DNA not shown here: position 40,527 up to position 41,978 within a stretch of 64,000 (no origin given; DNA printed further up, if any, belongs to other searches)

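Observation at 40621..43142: Tandem duplication of a secreted beta-helix gene together with its palindromic leader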

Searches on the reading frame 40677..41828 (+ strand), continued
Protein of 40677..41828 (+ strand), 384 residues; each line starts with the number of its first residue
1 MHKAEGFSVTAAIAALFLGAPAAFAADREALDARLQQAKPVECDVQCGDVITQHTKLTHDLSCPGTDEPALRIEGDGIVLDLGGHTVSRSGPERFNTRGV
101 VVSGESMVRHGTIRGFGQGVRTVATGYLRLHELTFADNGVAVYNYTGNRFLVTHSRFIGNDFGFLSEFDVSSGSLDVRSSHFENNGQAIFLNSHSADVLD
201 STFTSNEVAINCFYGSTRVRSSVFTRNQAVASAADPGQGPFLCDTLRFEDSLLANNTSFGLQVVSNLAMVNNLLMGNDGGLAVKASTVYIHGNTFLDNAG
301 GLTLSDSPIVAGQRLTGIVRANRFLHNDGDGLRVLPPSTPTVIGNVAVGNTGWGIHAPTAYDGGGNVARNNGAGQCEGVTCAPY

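Call 14: find_related_loci(query=A2, collection=genome_contigs, flank=4000)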
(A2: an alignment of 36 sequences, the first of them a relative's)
Query A2 (384 aa) in genome_contigs; peptide patterns used: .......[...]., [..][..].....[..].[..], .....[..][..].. (x = any residue, [..] = any of these).
188 stretches matched a pattern; 94 encode a relative of the query (tblastn E <= 1e-3); the best 80 are kept; 77 distinct loci.
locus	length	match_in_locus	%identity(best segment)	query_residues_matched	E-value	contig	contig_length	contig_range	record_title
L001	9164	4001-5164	70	1-384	0e+0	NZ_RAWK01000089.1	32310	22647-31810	Corallococcus aberystwythensis strain AB050A NODE_89_32310_cov_21.0834_ID_11617, whole genome shotgun sequence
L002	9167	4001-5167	72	1-384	2e-180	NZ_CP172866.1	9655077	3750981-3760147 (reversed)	Corallococcus coralloides strain KYC2213 chromosome, complete genome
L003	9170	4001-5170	55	1-384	1e-130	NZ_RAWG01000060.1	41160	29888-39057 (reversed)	Corallococcus sicarius strain CA040B NODE_60_41160_cov_46.8363, whole genome shotgun sequence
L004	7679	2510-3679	55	1-384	3e-130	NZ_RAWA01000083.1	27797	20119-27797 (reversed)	Corallococcus sp. CA053C NODE_83_27797_cov_24.1342, whole genome shotgun sequence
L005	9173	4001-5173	55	1-384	3e-128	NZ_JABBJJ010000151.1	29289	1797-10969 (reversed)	Pyxidicoccus fallax strain DSM 14698 NODE_151_length_29289_cov_36.2795, whole genome shotgun sequence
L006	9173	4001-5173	54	1-384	1e-124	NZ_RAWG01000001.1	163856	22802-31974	Corallococcus sicarius strain CA040B NODE_1_163856_cov_43.0181, whole genome shotgun sequence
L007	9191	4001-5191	54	1-384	3e-120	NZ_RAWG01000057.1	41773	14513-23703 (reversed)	Corallococcus sicarius strain CA040B NODE_57_41773_cov_53.7893, whole genome shotgun sequence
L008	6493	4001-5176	51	1-384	1e-119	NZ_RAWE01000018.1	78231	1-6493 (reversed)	Corallococcus carmarthensis strain CA043D NODE_18_78231_cov_26.9857_ID_10615, whole genome shotgun sequence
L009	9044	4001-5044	56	45-384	9e-118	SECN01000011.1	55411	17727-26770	MAG: Myxococcaceae bacterium isolate PMG_225 scaffold_1020, whole genome shotgun sequence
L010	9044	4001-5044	55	45-384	8e-116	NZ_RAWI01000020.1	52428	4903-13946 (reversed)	Corallococcus praedator strain CA031B NODE_20_52428_cov_31.2713, whole genome shotgun sequence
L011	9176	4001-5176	53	1-384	5e-114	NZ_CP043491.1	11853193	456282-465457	Cystobacter fuscus strain Cbf 10 chromosome, complete genome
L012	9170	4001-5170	51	1-382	2e-113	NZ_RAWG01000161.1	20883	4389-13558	Corallococcus sicarius strain CA040B NODE_161_20883_cov_73.9694, whole genome shotgun sequence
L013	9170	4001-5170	52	1-384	6e-120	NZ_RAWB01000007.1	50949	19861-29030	Corallococcus llansteffanensis strain CA051B NODE_7_50949_cov_12.9491, whole genome shotgun sequence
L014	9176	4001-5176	50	1-384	1e-112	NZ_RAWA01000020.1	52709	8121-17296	Corallococcus sp. CA053C NODE_20_52709_cov_21.8871, whole genome shotgun sequence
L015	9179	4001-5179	48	1-384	3e-111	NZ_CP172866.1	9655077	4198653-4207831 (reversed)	Corallococcus coralloides strain KYC2213 chromosome, complete genome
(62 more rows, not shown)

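Call 20: find_encoding_contigs(protein=P0020, flank=5000, max_places=3)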
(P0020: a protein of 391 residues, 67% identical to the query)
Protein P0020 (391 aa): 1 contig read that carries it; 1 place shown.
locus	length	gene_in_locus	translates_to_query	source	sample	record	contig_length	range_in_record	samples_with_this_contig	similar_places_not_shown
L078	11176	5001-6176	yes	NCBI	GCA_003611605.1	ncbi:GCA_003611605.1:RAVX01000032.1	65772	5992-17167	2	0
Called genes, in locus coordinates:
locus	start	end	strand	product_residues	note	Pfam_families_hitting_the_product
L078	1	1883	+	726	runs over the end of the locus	PF02897:Peptidase_S9_N, PF00326:Peptidase_S9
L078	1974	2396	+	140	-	-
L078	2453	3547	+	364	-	PF01168:Ala_racemase_N, PF14031:D-ser_dehydrat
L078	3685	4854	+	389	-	PF13229:Beta_helix, PF05048:NosD (weak)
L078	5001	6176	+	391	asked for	PF05048:NosD (weak), PF13229:Beta_helix, PF05048:NosD (weak), PF13229:Beta_helix (weak)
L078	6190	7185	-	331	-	-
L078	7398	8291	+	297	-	PF00027:cNMP_binding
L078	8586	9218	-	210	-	PF28474:DUF8412, PF13376:OmdA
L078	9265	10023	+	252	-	-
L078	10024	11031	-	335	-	PF13387:Lnb_N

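Call 26: search_solved_structures(query=A2, max_evalue=0.01)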
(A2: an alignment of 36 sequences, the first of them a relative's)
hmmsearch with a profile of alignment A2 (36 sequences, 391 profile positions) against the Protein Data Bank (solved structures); distinct sequences matched with E-value up to 0.01: 0.

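Call 28: find_encoding_contigs(protein=P0051, flank=6000, max_places=1)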
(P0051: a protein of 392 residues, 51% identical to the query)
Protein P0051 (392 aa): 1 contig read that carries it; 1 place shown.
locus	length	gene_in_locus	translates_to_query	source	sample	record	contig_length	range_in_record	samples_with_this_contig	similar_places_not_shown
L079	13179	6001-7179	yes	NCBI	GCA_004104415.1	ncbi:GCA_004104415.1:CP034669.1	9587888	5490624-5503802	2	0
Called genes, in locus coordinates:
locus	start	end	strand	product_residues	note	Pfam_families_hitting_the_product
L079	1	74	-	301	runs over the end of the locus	PF00126:HTH_1, PF03466:LysR_substrate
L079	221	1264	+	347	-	PF08240:ADH_N, PF00107:ADH_zinc_N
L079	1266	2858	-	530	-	PF07394:DUF1501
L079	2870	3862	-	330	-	-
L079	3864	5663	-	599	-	-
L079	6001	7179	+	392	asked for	PF05048:NosD (faint), PF13229:Beta_helix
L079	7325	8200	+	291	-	PF28533:DUF8429 (weak), PF11932:DUF3450 (weak), PF00691:OmpA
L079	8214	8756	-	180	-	-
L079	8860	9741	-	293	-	PF02737:3HCDH_N (weak), PF03446:NAD_binding_2, PF03807:F420_oxidored (weak), PF21761:RedAm-like_C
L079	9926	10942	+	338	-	PF08240:ADH_N, PF00107:ADH_zinc_N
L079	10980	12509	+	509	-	PF04389:Peptidase_M28, PF01546:Peptidase_M20 (weak)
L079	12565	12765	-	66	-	-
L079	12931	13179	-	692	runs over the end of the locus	PF03030:H_PPase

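Call 29: find_encoding_contigs(protein=P0035, flank=6000, max_places=1)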
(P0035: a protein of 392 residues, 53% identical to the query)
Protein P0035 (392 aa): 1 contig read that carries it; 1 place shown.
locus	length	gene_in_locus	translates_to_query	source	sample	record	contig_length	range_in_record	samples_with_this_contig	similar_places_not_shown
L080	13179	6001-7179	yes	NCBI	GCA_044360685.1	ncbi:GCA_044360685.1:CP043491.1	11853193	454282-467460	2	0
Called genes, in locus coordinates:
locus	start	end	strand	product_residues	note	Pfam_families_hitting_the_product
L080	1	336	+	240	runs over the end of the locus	PF03932:CutC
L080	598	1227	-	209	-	PF01596:Methyltransf_3, PF13578:Methyltransf_24, PF13649:Methyltransf_25 (weak)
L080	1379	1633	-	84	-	PF02913:FAD-oxidase_C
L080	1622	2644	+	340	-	PF02826:2-Hacid_dh_C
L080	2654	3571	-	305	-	PF00892:EamA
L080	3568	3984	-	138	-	-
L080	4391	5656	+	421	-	PF00375:SDF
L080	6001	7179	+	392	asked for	PF05048:NosD (faint), PF13229:Beta_helix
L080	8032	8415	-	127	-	PF06532:NrsF (weak)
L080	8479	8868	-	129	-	PF08281:Sigma70_r4_2, PF04545:Sigma70_r4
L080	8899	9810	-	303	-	PF01738:DLH (weak), PF00561:Abhydrolase_1 (faint), PF05448:AXE1 (weak), PF12697:Abhydrolase_6, PF00326:Peptidase_S9, PF07859:Abhydrolase_3 (faint)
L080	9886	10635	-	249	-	-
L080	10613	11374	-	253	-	-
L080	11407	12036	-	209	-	-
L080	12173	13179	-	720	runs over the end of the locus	PF23657:DUF7151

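Call 30: find_encoding_contigs(protein=P0087, flank=6000, max_places=1)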
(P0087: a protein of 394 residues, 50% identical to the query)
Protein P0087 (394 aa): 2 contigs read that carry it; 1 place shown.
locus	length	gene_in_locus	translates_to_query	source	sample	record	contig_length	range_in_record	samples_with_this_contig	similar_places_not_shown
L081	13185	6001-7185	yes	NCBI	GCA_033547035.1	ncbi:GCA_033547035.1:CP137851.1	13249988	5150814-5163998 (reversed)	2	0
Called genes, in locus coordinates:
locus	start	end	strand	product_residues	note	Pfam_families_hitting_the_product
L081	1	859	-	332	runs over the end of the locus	-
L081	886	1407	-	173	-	-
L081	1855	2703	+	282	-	PF00801:PKD (faint), PF05345:He_PIG (faint), PF17892:Cadherin_5 (faint), PF22352:K319L-like_PKD, PF17963:Big_9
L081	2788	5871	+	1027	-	PF13646:HEAT_2 (weak), PF00027:cNMP_binding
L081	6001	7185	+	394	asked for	PF05048:NosD (faint), PF13229:Beta_helix (faint)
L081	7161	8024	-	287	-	-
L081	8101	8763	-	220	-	PF17836:PglD_N, PF25087:GMPPB_C (weak), PF00132:Hexapep (weak)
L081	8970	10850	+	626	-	PF13727:CoA_binding_3, PF00106:adh_short (faint), PF01073:3Beta_HSD, PF01370:Epimerase, PF02719:Polysacc_synt_2, PF04321:RmlD_sub_bind, PF16363:GDP_Man_Dehyd, PF07993:NAD_binding_4 (faint)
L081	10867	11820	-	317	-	PF13480:Acetyltransf_6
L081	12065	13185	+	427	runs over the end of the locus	-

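Call 33: predict_structure(alignment_id=A2)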
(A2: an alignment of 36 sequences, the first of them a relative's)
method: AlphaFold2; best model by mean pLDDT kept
length: 384 residues; sequences in the alignment: 36
mean_pLDDT: 88.0   pTM: 0.86
mean pLDDT of the five models: 88.0, 87.5, 87.1, 87.0, 85.6
residues with pLDDT >= 90: 274; 70-90: 66; 50-70: 14; < 50: 30
segments of 3 or more residues with pLDDT < 50: 1-27, 236-238
pLDDT, mean of each block of 10 residues (from residue 1): 29 35 49 81 93 97 87 94 96 82 95 96 91 97 89 98 89 93 97 94 97 93 97 62 90 92 87 95 93 97 88 91 98 97 98 98 96 96 76
secondary structure, 60 per line:
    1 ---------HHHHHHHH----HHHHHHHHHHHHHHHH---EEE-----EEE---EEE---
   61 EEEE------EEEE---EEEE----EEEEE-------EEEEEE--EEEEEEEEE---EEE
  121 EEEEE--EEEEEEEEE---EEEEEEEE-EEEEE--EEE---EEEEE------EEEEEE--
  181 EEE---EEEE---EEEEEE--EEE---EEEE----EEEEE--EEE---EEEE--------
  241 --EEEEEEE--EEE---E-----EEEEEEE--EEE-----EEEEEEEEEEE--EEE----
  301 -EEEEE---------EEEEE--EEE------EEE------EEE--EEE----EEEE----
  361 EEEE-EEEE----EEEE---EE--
elements in order: H10-17 H22-37 E41-43 E49-51 E55-57 E61-64 E71-74 E78-81 E86-90 E98-103 E106-114 E118-125 E128-136 E140-147 E149-153 E156-158 E162-166 E173-178 E181-183 E187-190 E194-199 E202-204 E208-211 E216-220 E223-225 E229-232 E243-249 E252-254 E264-270 E273-275 E281-291 E294-296 E302-306 E316-320 E323-325 E332-334 E341-343 E346-348 E353-356 E361-364 E366-369 E374-377

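Call 35: search_protein_families(library=ncbifam, proteins=[window:40677-41828:+], max_evalue=0.01)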
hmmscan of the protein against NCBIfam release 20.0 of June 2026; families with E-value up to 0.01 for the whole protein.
window:40677-41828:+ (384 aa): 1 family
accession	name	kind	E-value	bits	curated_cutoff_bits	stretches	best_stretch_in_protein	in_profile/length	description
TIGR04247.1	NosD_copper_fam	subfamily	0.0012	17.5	300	0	259-350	196-285/377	nitrous oxide reductase family maturation protein NosD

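Call 36: fold_search(model_id=the predicted structure, library=pdb)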
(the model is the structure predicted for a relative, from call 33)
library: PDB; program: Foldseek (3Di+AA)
matches with E <= 10: 390; with E <= 0.001: 0
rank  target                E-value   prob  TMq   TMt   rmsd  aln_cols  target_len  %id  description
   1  7c7d_A                1.1e-03  1.00  0.47  0.35   8.7       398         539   12  Crystal structure of the catalytic unit of thermostable GH87 alpha-1,3-glucanase from Streptomyces thermodiastaticus s (released 2020-11-11)
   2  6f7k_A                1.2e-03  1.00  0.36  0.27  11.8       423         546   14  Crystal structure of Dettilon tailspike protein (gp208) (released 2018-12-19)
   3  9ozl_B                1.9e-03  0.99  0.33  0.35  12.2       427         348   12  Crystal structure of the polysaccharide lyase RbmB from Vibrio cholerae (released 2026-03-11)
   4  5m5z_A                4.9e-03  0.99  0.35  0.19  19.0       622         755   10  Chaetomium thermophilum beta-1-3-glucanase (released 2017-05-17)
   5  5w6f_A                4.9e-03  0.94  0.32  0.22  13.5       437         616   12  Crystal structure of Bacteriophage CBA120 tailspike protein 3 (TSP3, orf212) (released 2018-10-24)
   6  6nw9_B                5.3e-03  0.96  0.33  0.22  12.9       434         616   12  CRYSTAL STRUCTURE OF A TAILSPIKE PROTEIN 3 (TSP3, ORF212) FROM ESCHERICHIA COLI O157:H7 BACTERIOPHAGE CBA120 (released 2019-06-05)
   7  6f7d                  6.5e-03  0.94  0.32  0.25  12.2       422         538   12  Crystal structure of Dettilon tailspike protein (gp208) (released 2018-12-19)
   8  7eea_C                7.1e-03  1.00  0.57  0.36   8.1       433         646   10  Cyanophage Pam1 tailspike receptor-binding domain (released 2021-10-20)
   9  6c72_A                7.5e-03  0.96  0.33  0.24  13.0       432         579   10  Crystal structure of a tailspike protein gp49 from Acinetobacter baumannii bacteriophage Fri1, a capsular polysacchari (released 2019-01-23)
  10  9ozl_C                7.8e-03  0.84  0.28  0.29  14.5       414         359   11  Crystal structure of the polysaccharide lyase RbmB from Vibrio cholerae (released 2026-03-11)
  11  7dmk_C                9.1e-03  0.21  0.17  0.10  22.3       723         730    8  PL6 alginate lyase BcAlyPL6 (released 2021-10-06)
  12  8ikw_B                9.5e-03  0.98  0.34  0.38  11.7       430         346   10  A complex structure of PGIP-PG (released 2024-02-07)
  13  6nw9_C                1.0e-02  0.99  0.41  0.27  12.5       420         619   11  CRYSTAL STRUCTURE OF A TAILSPIKE PROTEIN 3 (TSP3, ORF212) FROM ESCHERICHIA COLI O157:H7 BACTERIOPHAGE CBA120 (released 2019-06-05)
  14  7eea_A                1.0e-02  1.00  0.65  0.41   7.1       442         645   11  Cyanophage Pam1 tailspike receptor-binding domain (released 2021-10-20)
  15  5lw3                  1.1e-02  0.89  0.30  0.31  10.7       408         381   14  Azotobacter vinelandii Mannuronan C-5 epimerase AlgE6 A-module (released 2017-10-25)
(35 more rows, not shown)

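Call 55: find_encoding_contigs(protein=P0003, flank=3500, max_places=1)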
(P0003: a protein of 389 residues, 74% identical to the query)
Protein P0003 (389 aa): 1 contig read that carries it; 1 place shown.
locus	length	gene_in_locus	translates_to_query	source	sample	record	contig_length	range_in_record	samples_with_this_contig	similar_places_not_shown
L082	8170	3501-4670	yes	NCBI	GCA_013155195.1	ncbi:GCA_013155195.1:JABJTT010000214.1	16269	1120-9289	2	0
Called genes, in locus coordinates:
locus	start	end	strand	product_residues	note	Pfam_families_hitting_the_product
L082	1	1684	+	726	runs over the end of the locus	PF02897:Peptidase_S9_N, PF00326:Peptidase_S9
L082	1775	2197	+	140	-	-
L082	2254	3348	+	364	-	PF01168:Ala_racemase_N, PF14031:D-ser_dehydrat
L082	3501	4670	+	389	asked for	PF05048:NosD (faint), PF13229:Beta_helix (faint)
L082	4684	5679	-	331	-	-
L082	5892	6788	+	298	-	PF00027:cNMP_binding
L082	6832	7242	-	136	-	-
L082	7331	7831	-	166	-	PF00293:NUDIX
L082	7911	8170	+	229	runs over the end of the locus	-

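Call 56: find_encoding_contigs(protein=P0008, flank=3500, max_places=1)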
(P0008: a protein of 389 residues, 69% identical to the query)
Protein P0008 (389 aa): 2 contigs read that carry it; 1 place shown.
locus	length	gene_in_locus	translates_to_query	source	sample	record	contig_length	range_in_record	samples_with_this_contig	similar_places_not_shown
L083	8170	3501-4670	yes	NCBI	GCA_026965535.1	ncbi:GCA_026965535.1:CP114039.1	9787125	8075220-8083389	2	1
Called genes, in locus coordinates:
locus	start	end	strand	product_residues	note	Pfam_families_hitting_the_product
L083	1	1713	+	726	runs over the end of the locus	PF02897:Peptidase_S9_N, PF00326:Peptidase_S9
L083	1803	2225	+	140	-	-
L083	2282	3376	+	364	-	PF01168:Ala_racemase_N, PF14031:D-ser_dehydrat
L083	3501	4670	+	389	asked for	PF13229:Beta_helix (weak), PF05048:NosD (weak), PF13229:Beta_helix (weak)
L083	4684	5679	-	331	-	-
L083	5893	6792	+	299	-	PF00027:cNMP_binding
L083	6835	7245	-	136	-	-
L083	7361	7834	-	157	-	PF00293:NUDIX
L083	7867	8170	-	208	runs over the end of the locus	PF28474:DUF8412, PF13376:OmdA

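Call 57: find_encoding_contigs(protein=P0017, flank=3500, max_places=1)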
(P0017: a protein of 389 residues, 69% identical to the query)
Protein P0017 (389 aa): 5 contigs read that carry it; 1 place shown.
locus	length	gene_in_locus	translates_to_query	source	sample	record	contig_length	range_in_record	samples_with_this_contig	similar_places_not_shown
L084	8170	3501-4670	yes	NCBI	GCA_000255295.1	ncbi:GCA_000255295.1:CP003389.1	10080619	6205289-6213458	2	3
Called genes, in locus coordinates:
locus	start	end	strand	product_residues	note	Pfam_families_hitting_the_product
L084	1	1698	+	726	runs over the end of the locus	PF02897:Peptidase_S9_N, PF00326:Peptidase_S9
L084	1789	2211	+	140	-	-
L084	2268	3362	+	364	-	PF01168:Ala_racemase_N, PF14031:D-ser_dehydrat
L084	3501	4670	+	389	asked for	PF13229:Beta_helix, PF05048:NosD (weak)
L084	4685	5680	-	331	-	PF05014:Nuc_deoxyrib_tr (weak)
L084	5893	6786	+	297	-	PF00027:cNMP_binding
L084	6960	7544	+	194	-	PF24517:CBM96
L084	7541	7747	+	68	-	-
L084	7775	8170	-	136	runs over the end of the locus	-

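Call 58: find_encoding_contigs(protein=P0019, flank=3500, max_places=1)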
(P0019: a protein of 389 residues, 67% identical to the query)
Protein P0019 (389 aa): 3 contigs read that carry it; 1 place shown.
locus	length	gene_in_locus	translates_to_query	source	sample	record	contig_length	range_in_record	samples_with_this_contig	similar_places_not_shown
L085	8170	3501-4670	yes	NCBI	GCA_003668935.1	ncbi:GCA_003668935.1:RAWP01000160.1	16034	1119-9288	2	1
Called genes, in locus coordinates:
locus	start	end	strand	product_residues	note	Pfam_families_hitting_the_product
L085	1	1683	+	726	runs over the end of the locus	PF02897:Peptidase_S9_N, PF00326:Peptidase_S9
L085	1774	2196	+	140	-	-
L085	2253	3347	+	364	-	PF01168:Ala_racemase_N, PF14031:D-ser_dehydrat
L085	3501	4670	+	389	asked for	PF05048:NosD (weak), PF13229:Beta_helix, PF05048:NosD (weak)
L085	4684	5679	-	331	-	-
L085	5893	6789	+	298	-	PF00027:cNMP_binding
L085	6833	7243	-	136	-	-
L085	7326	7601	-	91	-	-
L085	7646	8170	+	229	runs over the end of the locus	-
